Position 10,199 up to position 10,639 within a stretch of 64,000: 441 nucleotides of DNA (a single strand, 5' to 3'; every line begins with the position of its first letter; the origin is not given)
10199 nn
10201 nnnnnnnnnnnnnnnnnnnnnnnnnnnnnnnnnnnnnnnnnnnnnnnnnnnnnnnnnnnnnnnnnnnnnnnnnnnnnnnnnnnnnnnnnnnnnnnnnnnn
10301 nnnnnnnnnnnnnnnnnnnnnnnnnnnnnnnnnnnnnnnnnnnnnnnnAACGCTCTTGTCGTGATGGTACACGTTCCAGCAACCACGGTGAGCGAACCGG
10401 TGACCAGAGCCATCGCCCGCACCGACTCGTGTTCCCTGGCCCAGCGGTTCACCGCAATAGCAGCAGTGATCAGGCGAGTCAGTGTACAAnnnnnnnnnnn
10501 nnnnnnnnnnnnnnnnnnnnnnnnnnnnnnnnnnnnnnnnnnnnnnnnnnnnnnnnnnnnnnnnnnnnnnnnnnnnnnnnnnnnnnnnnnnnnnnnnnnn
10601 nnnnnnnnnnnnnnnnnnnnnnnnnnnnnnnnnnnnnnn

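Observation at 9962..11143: Protein built from five tandem CxxC...HxxC zinc-ribbon modules plus a coiled coil, related to single-module proteins in the array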

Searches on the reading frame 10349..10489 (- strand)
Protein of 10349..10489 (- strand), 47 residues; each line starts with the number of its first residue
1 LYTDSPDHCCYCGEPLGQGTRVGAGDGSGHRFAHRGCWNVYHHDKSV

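Call 39: find_homologous_proteins(query=A5, max_evalue=1)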
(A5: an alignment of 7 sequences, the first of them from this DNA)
Query A5 (7 sequences) (47 aa, profile of the alignment): 8 proteins with E <= 1 among 217 candidates.
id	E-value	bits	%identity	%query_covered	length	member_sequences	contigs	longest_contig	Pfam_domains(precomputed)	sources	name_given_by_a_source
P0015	1.6e-13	68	47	72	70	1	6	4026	-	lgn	-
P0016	5.8e-13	66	50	72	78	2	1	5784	-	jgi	jgi:hypothetical protein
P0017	6.0e-13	66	50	64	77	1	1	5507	-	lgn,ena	-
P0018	1.3e-12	65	52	70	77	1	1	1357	-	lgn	-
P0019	1.7e-12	64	48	70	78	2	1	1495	-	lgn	-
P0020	6.7e-12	62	53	64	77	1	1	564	-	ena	-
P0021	1.2e-9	55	41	68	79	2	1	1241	-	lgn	-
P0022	3.8e-9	54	48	66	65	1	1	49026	-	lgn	-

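Call 48: find_encoding_contigs(protein=P0022, flank=10000, max_places=2)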
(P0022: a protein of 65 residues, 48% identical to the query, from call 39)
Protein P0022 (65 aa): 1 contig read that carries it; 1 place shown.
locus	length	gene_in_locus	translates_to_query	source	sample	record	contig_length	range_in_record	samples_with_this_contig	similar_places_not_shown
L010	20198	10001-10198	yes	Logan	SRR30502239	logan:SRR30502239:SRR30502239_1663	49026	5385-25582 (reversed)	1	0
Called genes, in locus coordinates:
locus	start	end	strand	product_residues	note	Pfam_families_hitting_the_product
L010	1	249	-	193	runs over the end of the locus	-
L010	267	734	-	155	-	-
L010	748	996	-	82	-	-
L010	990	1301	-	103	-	-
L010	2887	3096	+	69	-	-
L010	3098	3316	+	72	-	-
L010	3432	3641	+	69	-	-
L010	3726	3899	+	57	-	-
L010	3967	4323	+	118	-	-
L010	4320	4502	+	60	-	-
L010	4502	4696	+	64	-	-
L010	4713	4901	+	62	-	-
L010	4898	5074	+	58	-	-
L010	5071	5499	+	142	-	-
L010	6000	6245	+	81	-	-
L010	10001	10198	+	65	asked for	-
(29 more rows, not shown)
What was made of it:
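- A stand-alone module gene sits among small genes next to primase-helicase, ligase and DNA polymerase genes (call 48).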

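Call 67: search_solved_structures(query=A9, max_evalue=10, show_alignments=4)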
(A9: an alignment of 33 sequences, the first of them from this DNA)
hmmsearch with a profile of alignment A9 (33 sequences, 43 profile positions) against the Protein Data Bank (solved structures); distinct sequences matched with E-value up to 10: 18.
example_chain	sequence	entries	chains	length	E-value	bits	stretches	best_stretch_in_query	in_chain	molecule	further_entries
2kmk_A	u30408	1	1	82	0.00053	22.9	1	5-19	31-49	Zinc finger protein Gfi-1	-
9e6q_AW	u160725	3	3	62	0.0013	21.7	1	1-37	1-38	Large ribosomal subunit protein eL24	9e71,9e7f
1wig_A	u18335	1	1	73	0.006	19.5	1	5-41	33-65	KIAA1808 protein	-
1ibi_A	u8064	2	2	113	0.012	18.6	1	4-42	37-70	CYSTEINE-RICH PROTEIN 2 | CYSTEINE AND GLYCINE-RICH PROTEIN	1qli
2o13_A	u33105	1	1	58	0.019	17.9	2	5-37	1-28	Muscle LIM protein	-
1cxx_A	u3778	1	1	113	0.044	16.8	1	4-42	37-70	CYSTEINE AND GLYCINE-RICH PROTEIN CRP2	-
7y3l_A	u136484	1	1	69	0.11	15.4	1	4-18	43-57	Sal-like protein 3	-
9y6s_4L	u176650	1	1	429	0.23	14.5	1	3-37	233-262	LIM zinc-binding domain-containing protein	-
9sra_BV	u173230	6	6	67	0.24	14.4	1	6-28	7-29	Large ribosomal subunit protein eL24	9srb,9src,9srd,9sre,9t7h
4v4n_AV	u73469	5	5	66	0.26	14.3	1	6-28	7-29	50S ribosomal protein L24E | Large ribosomal subunit protein eL24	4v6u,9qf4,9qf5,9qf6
6j0d_A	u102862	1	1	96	0.32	14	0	3-20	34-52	transcription factor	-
2n8a_A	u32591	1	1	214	0.97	12.5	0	29-40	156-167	Poly [ADP-ribose] polymerase 1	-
4av1_A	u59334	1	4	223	0.97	12.5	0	29-40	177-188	POLY [ADP-RIBOSE] POLYMERASE 1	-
8br8_LX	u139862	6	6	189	1.3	12.1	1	3-37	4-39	Ribosomal protein L24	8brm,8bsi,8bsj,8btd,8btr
4b7y_C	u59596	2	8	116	1.6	11.8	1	5-16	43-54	MALE-SPECIFIC LETHAL 2 HOMOLOG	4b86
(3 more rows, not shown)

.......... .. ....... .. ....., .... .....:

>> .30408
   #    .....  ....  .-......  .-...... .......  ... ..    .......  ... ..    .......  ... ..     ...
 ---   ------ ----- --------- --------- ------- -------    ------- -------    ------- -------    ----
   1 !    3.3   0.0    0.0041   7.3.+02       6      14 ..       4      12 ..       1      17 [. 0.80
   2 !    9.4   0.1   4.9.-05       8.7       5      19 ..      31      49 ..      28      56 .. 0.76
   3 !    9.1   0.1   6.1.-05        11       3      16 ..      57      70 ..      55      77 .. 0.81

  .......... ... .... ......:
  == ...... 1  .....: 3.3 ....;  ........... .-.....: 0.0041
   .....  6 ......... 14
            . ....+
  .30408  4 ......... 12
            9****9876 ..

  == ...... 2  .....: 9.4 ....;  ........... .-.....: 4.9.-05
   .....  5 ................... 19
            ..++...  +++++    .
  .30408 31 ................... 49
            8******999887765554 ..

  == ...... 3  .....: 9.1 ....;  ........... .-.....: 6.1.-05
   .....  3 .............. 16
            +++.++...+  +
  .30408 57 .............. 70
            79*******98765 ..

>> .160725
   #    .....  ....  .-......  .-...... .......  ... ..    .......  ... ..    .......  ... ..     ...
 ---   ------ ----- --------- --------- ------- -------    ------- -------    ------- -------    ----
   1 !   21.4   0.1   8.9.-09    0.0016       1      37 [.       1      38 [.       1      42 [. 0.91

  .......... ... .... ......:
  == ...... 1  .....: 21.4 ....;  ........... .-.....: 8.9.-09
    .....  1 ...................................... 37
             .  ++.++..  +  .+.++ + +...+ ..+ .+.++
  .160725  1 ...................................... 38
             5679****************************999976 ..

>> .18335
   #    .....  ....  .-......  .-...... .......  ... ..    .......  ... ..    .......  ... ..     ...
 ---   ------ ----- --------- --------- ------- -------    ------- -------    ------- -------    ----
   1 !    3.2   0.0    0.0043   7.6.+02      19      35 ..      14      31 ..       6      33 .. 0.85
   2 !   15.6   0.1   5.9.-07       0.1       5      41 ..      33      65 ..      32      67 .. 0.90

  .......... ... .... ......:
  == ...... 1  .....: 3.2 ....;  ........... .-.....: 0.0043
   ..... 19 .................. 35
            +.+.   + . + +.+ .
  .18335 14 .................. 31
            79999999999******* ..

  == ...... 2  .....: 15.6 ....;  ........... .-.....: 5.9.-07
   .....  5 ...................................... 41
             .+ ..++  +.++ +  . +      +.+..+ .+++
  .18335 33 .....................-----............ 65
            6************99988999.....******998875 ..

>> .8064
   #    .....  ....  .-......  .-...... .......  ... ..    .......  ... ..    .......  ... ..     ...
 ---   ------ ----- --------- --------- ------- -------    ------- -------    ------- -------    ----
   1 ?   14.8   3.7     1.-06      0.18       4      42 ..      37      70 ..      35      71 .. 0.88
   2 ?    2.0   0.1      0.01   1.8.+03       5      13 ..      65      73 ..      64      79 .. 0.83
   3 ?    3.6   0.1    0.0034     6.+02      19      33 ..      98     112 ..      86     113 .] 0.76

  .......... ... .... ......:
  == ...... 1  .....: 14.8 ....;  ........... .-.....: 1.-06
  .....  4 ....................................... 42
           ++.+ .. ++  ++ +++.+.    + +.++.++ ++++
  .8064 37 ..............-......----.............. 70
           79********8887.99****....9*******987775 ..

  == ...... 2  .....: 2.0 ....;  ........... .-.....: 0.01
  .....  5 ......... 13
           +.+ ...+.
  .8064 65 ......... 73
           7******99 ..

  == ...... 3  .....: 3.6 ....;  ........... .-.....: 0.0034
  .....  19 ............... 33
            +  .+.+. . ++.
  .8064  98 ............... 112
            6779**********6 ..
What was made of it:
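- On TRASH / eL24 / FCS superfamily: The profile of all modules (A9) gives 1.3e-3 (call 67).
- Closest known: LIM-domain proteins. Same: There are borderline profile hits to LIM domains: 1wig at 0.006, CRP2 at 0.012 and MLP at 0.019 (call 67).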

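Call 72: search_protein_families(library=pfam, alignment_id=A9, max_evalue=10)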
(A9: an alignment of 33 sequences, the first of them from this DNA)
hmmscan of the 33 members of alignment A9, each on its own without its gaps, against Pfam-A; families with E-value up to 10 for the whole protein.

A. member 1, seq(42 aa): 1 family
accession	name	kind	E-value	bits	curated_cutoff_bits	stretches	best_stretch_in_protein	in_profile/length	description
PF01246.26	Ribosomal_L24e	-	0.066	13.9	27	1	5-39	5-41/66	Ribosomal protein L24e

B. families by the number of members that match (of 33 scanned): 20 families
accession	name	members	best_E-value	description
PF10886.13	DUF2685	3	0.0078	Protein of unknown function (DUF2685)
PF24461.1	DUF7576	2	0.0035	Family of unknown function (DUF7576)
PF10367.15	zf-Vps39_C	2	0.022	Vacuolar sorting protein 39 C-terminal zinc finger domain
PF13832.12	zf-HC5HC2H_2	2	0.05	PHD-zinc-finger like domain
PF01246.26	Ribosomal_L24e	2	0.055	Ribosomal protein L24e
PF08394.17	Arc_trans_TRASH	1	0.003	Archaeal TRASH domain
PF00130.28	C1_1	1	0.0049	Phorbol esters/diacylglycerol binding domain (C1 domain)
PF09630.15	DUF2024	1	0.0051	Domain of unknown function (DUF2024)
PF13240.11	Zn_Ribbon_1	1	0.016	zinc-ribbon domain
PF21202.3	SLX1_C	1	0.032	Structure-specific endonuclease subunit SLX1, C-terminal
PF04570.20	zf-FLZ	1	0.047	zinc-finger of the FCS-type, C2-C2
PF13248.11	Zn_ribbon_3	1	0.049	zinc-ribbon domain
PF24734.1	DUF7685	1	0.05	Domain of unknown function (DUF7685)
PF18512.6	BssB_TutG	1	0.062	Benzylsuccinate synthase beta subunit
PF14446.12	Prok-RING_1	1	0.071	Prokaryotic RING finger family 1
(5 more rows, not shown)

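Call 79: search_protein_families(library=ncbifam, proteins=[P0016, P0022], max_evalue=1)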
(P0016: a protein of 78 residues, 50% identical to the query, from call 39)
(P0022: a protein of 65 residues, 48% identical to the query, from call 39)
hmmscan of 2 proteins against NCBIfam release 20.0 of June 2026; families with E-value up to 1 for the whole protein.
P0016 (78 aa): 0 families

P0022 (65 aa): 0 families

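Call 81: search_dna_similar(query=P0016, collection=phages, mode=protein, max_evalue=0.01, max_rows=25)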
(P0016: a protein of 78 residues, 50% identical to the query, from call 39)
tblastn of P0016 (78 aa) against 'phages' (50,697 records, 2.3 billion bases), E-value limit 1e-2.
No match.

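Call 82: find_related_loci(query=A5, collection=viral_contigs, flank=5000)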
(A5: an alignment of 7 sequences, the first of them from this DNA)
Query A5 (47 aa) in viral_contigs; peptide patterns used: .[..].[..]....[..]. (x = any residue, [..] = any of these).
128 stretches matched a pattern; 2 encode a relative of the query (tblastn E <= 1e-3); 2 distinct loci.
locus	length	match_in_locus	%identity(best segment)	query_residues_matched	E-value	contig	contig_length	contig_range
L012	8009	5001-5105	53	4-39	3e-8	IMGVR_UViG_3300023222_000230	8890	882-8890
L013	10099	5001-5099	50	4-37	2e-6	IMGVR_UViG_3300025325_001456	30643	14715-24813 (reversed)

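Call 94: search_solved_structures(query=A10, max_evalue=10, show_alignments=3)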
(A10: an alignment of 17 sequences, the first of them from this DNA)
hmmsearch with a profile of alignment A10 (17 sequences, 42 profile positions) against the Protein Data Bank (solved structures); distinct sequences matched with E-value up to 10: 17.
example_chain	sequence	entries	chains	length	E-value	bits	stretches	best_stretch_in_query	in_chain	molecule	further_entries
9e6q_AW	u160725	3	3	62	2.9e-06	30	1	2-37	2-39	Large ribosomal subunit protein eL24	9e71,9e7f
1yu6_C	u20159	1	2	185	0.087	15.7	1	2-21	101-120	Ovomucoid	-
4v4n_AV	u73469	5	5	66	0.15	15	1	4-34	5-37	50S ribosomal protein L24E | Large ribosomal subunit protein eL24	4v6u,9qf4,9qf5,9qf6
1z7k_B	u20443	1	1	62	0.15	14.9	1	2-21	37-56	Ovomucoid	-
9qal_A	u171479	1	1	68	0.21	14.5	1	2-17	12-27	E3 ubiquitin-protein ligase ARK2C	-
5d0m_C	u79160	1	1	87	0.33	13.9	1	2-17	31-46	RING finger protein 165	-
9n1f_A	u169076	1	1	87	0.33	13.9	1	2-17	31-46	E3 ubiquitin-protein ligase ARK2C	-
9sra_BV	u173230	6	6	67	0.48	13.4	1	4-34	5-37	Large ribosomal subunit protein eL24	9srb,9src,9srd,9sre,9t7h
6rvv_AA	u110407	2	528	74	0.83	12.6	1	12-39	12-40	Transcription attenuation protein MtrB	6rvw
5d0i_A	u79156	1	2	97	0.93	12.4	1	2-17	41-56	RING finger protein 165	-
5ulh_C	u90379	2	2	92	1.1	12.2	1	2-17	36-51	E3 ubiquitin-protein ligase RNF165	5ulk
5d0k_C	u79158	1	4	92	1.1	12.2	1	2-17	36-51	RING finger protein 165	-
2d8z_A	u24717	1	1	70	1.2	12.1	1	3-16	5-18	Four and a half LIM domains 2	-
2cur_A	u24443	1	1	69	2.3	11.2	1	3-16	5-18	Skeletal muscle LIM-protein 1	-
5n7y_A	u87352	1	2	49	3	10.8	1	3-16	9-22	Anti-sigma-G factor Gin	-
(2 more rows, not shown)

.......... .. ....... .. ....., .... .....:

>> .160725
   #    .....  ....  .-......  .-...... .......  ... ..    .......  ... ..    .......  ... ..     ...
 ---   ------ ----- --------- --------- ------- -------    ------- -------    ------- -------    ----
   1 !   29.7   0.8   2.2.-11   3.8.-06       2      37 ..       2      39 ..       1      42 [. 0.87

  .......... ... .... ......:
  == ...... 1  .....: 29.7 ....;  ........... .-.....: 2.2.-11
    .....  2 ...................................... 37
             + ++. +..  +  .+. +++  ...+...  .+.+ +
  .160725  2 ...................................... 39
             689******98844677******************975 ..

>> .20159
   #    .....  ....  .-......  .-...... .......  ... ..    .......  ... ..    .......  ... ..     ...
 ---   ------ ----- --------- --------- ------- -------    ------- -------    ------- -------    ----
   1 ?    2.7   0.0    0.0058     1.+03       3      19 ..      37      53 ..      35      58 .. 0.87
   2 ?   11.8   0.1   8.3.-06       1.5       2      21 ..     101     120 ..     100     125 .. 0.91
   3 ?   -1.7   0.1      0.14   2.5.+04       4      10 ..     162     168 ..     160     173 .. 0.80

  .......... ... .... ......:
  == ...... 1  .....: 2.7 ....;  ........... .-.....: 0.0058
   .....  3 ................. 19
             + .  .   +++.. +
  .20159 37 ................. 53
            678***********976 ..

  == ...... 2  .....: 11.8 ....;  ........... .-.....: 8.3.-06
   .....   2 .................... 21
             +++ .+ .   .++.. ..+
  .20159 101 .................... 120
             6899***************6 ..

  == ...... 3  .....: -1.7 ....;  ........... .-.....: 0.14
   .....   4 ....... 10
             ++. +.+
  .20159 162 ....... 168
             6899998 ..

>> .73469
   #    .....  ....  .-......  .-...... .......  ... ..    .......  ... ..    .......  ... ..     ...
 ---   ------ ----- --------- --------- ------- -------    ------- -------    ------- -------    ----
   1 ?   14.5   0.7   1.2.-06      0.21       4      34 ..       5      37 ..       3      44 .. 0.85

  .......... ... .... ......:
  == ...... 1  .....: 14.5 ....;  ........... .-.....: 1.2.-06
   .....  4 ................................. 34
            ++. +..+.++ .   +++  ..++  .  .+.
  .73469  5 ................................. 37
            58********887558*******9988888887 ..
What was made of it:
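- On TRASH / eL24 / FCS superfamily: His aligns one residue after the eL24 Cys (call 94).
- The module-5-type profile hits eL24 chain 9e6q_AW at E = 2.9e-6 over the whole module (call 94). The nearest significant relative is eL24, a ribosomal RNA-binding protein (call 94). There is a distant link to the TRASH/eL24 type of domain (calls 72, 94).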

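Call 98: search_protein_families(library=pfam, proteins=[P0015, P0016, P0017, P0020, P0021, P0022], max_evalue=1)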
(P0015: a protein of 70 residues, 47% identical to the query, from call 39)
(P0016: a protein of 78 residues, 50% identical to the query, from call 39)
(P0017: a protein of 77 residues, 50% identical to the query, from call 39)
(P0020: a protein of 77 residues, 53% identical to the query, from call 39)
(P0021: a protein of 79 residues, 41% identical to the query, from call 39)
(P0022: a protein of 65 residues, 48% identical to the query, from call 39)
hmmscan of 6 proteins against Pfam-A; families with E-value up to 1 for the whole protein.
P0015 (70 aa): 0 families

P0016 (78 aa): 1 family
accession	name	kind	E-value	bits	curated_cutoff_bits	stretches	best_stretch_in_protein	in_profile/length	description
PF08310.17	LGFP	-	0.0013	19.5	22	1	9-53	2-47/53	LGFP repeat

P0017 (77 aa): 3 families
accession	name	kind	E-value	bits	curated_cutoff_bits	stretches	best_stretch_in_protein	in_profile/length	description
PF10886.13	DUF2685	-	0.019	15.6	25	1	4-18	2-16/55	Protein of unknown function (DUF2685)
PF18512.6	BssB_TutG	-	0.17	12.2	25.6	1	2-41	7-48/66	Benzylsuccinate synthase beta subunit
PF21506.2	Knl-2-like_dom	-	0.18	12.1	27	1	34-49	2-17/54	Kinetochore null protein 2-like domain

P0020 (77 aa): 0 families

P0021 (79 aa): 1 family
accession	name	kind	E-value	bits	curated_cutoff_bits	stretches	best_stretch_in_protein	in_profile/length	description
PF13832.12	zf-HC5HC2H_2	-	0.13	12.9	27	1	2-37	57-91/109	PHD-zinc-finger like domain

P0022 (65 aa): 0 families
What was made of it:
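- Tried and rejected: The DUF2685 hits cover the knuckle only (call 98).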
